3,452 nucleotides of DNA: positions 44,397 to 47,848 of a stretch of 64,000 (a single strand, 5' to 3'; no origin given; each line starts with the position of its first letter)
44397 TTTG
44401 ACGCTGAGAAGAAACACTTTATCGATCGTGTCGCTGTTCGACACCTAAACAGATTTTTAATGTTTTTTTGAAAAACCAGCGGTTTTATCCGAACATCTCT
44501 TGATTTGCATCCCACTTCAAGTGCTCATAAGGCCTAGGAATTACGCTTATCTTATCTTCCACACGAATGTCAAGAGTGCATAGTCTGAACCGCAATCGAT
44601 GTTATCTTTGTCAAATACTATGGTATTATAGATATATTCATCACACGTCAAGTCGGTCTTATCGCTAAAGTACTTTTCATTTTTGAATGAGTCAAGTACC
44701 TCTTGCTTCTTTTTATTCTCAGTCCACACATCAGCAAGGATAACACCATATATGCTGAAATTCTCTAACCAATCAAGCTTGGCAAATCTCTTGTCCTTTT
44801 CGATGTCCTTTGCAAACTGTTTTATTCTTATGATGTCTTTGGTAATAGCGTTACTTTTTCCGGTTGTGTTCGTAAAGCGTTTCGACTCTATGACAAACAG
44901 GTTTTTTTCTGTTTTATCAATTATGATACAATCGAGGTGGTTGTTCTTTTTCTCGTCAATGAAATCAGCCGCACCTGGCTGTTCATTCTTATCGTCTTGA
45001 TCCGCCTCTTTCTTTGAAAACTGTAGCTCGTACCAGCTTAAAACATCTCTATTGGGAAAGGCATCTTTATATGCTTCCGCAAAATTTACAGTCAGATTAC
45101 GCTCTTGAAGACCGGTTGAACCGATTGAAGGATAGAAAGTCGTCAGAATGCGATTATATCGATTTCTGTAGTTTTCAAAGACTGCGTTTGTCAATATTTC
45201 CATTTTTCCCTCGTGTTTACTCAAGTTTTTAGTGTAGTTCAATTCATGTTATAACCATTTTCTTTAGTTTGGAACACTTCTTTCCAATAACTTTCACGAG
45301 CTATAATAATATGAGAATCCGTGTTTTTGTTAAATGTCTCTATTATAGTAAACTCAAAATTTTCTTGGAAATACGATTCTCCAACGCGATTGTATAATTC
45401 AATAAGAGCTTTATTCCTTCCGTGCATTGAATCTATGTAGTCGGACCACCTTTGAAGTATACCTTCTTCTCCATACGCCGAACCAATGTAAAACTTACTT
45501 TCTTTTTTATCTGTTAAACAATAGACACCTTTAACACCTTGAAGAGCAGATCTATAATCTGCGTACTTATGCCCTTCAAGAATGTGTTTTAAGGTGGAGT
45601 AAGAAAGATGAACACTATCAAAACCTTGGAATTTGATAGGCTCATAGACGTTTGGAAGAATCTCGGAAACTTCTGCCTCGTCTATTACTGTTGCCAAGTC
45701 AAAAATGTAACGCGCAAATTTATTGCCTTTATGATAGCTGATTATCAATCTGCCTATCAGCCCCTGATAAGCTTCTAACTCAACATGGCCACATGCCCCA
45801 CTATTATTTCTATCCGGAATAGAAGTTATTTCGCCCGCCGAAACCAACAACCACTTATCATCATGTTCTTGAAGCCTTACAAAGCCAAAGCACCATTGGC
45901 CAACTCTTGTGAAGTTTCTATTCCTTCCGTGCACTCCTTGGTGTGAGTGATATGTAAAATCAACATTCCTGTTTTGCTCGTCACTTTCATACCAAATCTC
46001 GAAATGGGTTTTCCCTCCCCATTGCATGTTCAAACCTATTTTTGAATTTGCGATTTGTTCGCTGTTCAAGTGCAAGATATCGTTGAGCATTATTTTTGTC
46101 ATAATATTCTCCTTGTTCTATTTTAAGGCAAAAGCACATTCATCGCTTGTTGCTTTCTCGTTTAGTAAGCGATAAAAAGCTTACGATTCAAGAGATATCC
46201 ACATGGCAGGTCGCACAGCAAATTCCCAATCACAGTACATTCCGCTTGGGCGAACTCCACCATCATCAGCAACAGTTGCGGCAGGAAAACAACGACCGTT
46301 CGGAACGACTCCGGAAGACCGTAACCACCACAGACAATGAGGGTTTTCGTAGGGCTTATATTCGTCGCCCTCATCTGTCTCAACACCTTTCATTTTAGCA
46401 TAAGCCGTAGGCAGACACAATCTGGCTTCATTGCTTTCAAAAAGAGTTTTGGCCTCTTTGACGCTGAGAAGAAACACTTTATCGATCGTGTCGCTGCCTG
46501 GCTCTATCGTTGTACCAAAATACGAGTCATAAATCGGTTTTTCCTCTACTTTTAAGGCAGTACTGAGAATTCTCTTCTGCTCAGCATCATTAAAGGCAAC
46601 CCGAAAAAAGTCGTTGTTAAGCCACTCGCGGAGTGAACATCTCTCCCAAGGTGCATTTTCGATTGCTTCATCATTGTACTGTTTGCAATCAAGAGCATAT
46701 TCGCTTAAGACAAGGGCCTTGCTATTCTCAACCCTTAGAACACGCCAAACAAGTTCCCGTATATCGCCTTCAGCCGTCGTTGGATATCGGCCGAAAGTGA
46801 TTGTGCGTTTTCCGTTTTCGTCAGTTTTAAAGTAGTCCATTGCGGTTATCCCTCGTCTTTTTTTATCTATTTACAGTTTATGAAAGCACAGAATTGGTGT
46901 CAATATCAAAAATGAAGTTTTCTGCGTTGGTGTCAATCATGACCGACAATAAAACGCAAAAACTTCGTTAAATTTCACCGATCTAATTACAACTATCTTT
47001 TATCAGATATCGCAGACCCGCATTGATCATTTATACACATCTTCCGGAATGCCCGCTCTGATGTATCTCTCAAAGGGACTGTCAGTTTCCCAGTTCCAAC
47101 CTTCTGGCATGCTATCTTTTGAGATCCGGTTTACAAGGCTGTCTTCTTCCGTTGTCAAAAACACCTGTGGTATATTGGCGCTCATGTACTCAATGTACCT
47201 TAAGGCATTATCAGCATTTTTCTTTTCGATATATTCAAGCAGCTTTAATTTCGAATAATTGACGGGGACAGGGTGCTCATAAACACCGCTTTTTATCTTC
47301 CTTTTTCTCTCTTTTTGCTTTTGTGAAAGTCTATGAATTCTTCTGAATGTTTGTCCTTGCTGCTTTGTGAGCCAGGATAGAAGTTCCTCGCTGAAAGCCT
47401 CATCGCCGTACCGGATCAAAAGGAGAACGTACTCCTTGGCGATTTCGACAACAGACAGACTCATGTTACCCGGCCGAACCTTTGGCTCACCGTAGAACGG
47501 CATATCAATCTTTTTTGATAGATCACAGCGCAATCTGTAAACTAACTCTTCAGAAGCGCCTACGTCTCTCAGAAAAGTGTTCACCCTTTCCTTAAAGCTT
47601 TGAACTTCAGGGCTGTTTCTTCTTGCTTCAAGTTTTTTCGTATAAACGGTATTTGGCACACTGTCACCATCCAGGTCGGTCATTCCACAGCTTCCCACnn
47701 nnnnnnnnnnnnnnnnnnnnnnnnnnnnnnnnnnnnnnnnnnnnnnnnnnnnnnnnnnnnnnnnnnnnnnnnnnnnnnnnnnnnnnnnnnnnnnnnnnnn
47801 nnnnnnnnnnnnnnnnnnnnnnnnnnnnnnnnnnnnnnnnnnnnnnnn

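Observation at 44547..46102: Two-gene nuclease cassette: GIY-YIG protein with novel N-terminal domain + predicted PD-(D/E)xK protein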

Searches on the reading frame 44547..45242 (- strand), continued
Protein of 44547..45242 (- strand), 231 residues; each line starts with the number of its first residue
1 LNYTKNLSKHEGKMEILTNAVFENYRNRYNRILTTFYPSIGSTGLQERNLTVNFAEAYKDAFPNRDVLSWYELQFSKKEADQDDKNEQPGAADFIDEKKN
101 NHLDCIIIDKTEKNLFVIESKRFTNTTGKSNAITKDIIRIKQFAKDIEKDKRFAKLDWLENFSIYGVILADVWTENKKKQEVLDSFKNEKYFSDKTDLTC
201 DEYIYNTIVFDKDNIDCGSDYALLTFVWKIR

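Call 89: search_protein_families(library=pfam, proteins=[L098:4808-7378:-, L098:239-1375:-, L098:1699-2772:-, L098:3248-3766:+, L001:6738-7466:+, L001:5479-5928:+, L005:6567-7031:+, L005:5621-5980:+, L118:6673-7617:+, L117:6635-7723:+], max_evalue=0.01)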
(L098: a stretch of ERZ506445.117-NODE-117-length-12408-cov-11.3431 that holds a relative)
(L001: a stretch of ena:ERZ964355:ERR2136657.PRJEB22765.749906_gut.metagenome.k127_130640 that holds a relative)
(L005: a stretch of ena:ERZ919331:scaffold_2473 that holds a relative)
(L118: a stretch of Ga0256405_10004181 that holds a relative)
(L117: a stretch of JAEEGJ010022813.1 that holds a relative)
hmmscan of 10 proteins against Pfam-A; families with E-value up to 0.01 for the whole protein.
L098:4808-7378:- (856 aa): 7 families
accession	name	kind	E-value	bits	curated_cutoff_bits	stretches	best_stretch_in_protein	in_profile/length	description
PF13304.12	AAA_21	-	1.4e-07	32.3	27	1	736-799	237-302/304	AAA domain, putative AbiEii toxin, Type IV TA system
PF02463.25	SMC_N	-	0.00018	21.4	40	1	274-321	18-67/220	RecF/RecN/SMC N terminal domain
PF13555.12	AAA_29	-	0.0007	19.7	27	1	269-305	10-47/61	P-loop containing region of AAA domain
PF07321.17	YscO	-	0.00097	19.6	28.8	1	540-601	72-133/149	Type III secretion protein YscO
PF02811.25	PHP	-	0.0015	19.3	26.4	0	26-100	11-71/164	PHP domain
PF13476.12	AAA_23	-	0.0057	17.7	27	0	269-594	8-192/201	AAA domain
PF09762.14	CCDC93_CC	-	0.0058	16.1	30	1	454-651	71-269/429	CCDC93 coiled-coil domain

L098:239-1375:- (378 aa): 3 families
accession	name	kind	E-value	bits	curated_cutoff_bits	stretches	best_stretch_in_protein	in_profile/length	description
PF13481.12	AAA_25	-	2.5e-28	99.5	27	1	57-233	4-194/195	AAA domain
PF03796.21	DnaB_C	-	7.2e-06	26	27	0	79-145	12-70/255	DnaB-like helicase C terminal domain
PF10483.15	Elong_Iki1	-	0.0012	18.9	22.5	0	164-231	71-133/292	Elongator subunit Iki1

L098:1699-2772:- (357 aa): 4 families
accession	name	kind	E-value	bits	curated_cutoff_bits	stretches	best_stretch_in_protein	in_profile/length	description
PF14659.12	Phage_int_SAM_3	-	4e-21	75.4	22.6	1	57-112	2-57/58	Phage integrase, N-terminal SAM-like domain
PF00589.27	Phage_integrase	-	1.7e-19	70.7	27.1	1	171-339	4-169/172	Phage integrase family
PF14657.12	Arm-DNA-bind_4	-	1.7e-13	50.4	22.3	1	10-50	1-43/47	Arm DNA-binding domain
PF22022.2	Phage_int_M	-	2.9e-05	24.7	27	1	57-155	1-92/96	Phage integrase central domain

L098:3248-3766:+ (173 aa): 3 families
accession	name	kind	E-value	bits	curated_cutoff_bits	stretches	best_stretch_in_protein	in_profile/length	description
PF01381.28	HTH_3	-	5.5e-05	23.5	23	1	7-64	1-54/55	Helix-turn-helix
PF12844.13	HTH_19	-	0.00013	22.2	30.2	1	4-65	1-58/64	Helix-turn-helix domain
PF13560.12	HTH_31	-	0.0072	17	27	0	3-63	2-59/64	Helix-turn-helix domain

L001:6738-7466:+ (243 aa): 0 families

L001:5479-5928:+ (150 aa): 0 families

L005:6567-7031:+ (155 aa): 1 family
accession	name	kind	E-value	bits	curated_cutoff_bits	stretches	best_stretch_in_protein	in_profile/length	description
PF10263.15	SprT-like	-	0.00025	21.3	25.6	1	54-123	32-99/108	SprT-like family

L005:5621-5980:+ (120 aa): 4 families
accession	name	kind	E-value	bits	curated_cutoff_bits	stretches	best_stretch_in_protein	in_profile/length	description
PF19589.4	DUF6095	-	0.001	19.7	23.8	1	8-61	7-58/73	Family of unknown function (DUF6095)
PF10027.14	DUF2269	-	0.0026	18.3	28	1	19-77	54-111/150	Predicted integral membrane protein (DUF2269)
PF01733.24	Nucleoside_tran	-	0.0043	16.9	29.8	1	13-98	34-117/309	Nucleoside transporter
PF14093.11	DUF4271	-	0.0085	16.4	29.7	1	19-69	129-179/206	Domain of unknown function (DUF4271)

L118:6673-7617:+ (315 aa): 2 families
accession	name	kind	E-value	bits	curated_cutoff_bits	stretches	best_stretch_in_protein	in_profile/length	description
PF13280.12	WYL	-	4.5e-10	39.8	21.8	1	141-211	3-69/70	WYL domain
PF25583.1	WCX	-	5.4e-06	27.1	23.9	1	260-311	23-74/76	WCX domain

L117:6635-7723:+ (363 aa): 0 families

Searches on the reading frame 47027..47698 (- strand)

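Call 3: search_protein_families(library=pfam, proteins=[window:47027-47698:-], max_evalue=0.1)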
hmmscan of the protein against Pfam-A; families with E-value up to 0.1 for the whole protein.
window:47027-47698:- (223 aa): 0 families

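Call 4: search_protein_families(library=padloc, proteins=[window:47027-47698:-], max_evalue=0.1)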
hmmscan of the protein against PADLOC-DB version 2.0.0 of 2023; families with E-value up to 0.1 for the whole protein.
window:47027-47698:- (223 aa): 1 family
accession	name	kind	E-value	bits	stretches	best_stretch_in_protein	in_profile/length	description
PDLC02602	DrmC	-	0.027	11.5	1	124-179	82-135/381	DrmC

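Call 6: search_protein_families(library=ncbifam, proteins=[window:47027-47698:-], max_evalue=1)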
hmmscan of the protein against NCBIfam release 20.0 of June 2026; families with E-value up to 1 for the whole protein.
window:47027-47698:- (223 aa): 0 families

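Call 7: search_protein_families(library=phrogs, proteins=[window:47027-47698:-], max_evalue=1)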
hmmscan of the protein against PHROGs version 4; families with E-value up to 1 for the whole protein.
window:47027-47698:- (223 aa): 1 family
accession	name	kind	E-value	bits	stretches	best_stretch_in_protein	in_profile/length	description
phrog_16758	-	unknown function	0.024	15.6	1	138-176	9-48/60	-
